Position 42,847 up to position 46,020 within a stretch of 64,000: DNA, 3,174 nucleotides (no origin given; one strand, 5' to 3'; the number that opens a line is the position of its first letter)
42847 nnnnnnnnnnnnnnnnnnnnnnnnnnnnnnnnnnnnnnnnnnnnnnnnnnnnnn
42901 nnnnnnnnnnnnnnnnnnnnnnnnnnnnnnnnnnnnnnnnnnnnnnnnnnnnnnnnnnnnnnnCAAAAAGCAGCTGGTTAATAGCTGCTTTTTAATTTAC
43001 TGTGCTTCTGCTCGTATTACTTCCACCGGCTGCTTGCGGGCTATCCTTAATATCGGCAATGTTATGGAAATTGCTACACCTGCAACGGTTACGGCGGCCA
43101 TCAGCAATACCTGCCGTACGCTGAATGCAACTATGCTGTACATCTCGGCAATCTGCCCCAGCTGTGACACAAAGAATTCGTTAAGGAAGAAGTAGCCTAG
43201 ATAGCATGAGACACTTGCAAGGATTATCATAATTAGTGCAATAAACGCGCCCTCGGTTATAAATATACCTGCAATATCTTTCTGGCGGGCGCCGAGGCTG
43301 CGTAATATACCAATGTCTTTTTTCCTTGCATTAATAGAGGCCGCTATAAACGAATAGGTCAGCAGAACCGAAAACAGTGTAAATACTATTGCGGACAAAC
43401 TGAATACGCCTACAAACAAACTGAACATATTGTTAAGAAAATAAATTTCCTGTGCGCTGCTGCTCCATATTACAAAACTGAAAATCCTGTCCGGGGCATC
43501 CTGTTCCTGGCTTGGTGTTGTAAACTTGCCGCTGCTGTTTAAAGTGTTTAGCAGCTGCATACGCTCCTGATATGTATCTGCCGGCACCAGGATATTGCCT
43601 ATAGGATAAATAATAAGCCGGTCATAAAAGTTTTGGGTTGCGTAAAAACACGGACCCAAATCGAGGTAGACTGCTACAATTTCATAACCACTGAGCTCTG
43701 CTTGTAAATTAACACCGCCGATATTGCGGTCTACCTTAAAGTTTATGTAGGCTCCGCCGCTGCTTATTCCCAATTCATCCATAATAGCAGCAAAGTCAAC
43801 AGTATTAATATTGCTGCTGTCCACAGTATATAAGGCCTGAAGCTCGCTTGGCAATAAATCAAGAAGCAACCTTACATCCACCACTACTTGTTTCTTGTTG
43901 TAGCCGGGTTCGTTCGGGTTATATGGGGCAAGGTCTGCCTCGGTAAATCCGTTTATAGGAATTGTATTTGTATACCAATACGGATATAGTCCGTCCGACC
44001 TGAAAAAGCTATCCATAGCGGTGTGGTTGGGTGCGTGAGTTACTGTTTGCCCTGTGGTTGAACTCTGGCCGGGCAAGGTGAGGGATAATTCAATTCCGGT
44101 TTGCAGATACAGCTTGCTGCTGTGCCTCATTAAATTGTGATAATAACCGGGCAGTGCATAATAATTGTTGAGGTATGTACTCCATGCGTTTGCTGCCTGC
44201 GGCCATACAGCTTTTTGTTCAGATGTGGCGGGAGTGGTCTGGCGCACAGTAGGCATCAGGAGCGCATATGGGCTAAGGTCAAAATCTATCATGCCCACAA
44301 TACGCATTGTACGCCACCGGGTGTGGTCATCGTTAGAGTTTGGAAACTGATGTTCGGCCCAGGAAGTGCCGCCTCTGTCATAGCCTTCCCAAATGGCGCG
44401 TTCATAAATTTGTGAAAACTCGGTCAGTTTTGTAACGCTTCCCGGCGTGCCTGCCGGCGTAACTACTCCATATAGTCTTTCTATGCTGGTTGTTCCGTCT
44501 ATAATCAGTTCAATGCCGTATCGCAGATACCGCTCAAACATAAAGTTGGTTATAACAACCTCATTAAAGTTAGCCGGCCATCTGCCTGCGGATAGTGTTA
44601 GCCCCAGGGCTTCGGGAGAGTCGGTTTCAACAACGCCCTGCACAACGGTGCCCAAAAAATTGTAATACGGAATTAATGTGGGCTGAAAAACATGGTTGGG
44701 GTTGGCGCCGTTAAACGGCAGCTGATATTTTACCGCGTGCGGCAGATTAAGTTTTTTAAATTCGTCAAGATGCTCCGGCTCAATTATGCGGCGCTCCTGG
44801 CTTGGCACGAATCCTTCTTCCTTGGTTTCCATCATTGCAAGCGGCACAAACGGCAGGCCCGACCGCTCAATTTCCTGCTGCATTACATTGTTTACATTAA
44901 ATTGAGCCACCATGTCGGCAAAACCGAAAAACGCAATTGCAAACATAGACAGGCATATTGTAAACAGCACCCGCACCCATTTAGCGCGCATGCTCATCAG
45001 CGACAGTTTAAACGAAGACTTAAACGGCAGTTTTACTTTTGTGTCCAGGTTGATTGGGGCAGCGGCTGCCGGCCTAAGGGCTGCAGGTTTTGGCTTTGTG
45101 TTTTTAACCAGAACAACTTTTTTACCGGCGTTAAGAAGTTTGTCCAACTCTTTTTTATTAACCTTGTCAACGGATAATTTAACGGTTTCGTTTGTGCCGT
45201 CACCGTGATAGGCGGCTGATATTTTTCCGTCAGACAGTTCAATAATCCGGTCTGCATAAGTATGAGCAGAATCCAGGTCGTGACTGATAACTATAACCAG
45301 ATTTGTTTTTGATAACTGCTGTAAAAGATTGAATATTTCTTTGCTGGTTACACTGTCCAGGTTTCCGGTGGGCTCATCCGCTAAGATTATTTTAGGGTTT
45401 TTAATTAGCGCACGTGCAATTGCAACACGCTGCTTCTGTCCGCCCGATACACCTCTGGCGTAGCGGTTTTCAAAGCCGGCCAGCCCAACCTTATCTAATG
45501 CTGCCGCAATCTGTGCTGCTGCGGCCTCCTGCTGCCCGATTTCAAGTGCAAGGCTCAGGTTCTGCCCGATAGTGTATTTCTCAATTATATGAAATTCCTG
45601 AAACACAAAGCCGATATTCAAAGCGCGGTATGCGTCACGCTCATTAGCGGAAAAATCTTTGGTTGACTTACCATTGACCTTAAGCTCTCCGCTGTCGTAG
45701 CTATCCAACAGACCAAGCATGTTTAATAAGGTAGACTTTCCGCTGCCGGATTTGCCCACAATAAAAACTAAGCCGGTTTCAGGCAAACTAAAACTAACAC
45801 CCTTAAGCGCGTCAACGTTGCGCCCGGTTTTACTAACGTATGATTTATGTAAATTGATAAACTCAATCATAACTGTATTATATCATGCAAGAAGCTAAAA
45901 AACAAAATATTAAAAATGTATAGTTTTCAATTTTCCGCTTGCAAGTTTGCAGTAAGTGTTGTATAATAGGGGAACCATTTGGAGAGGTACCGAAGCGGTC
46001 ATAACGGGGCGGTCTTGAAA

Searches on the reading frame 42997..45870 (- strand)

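Call 67: search_protein_families(library=pfam, proteins=[window:42997-45870:-], max_evalue=0.01)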
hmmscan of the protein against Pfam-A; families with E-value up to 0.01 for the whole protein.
window:42997-45870:- (957 aa): 8 families
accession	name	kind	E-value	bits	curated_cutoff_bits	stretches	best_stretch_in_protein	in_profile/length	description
PF00005.33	ABC_tran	-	6.7e-33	114.6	25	1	22-168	1-136/137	ABC transporter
PF02687.27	FtsX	-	1.6e-12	48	25.5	1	826-948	3-120/120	FtsX-like permease C-terminal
PF13304.12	AAA_21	-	1.7e-05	25.4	27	1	34-105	1-80/304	AAA domain, putative AbiEii toxin, Type IV TA system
PF02463.25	SMC_N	-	2e-05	24.6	40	1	32-210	24-209/220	RecF/RecN/SMC N terminal domain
PF13555.12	AAA_29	-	0.00048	20.3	27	1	23-49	13-39/61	P-loop containing region of AAA domain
PF13476.12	AAA_23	-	0.00076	20.6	27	1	23-68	11-55/201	AAA domain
PF13175.12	AAA_15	-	0.0031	17.6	32.1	1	34-244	25-181/374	AAA ATPase domain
PF03193.22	RsgA_GTPase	-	0.0069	16.7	30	0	26-53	101-127/174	RsgA GTPase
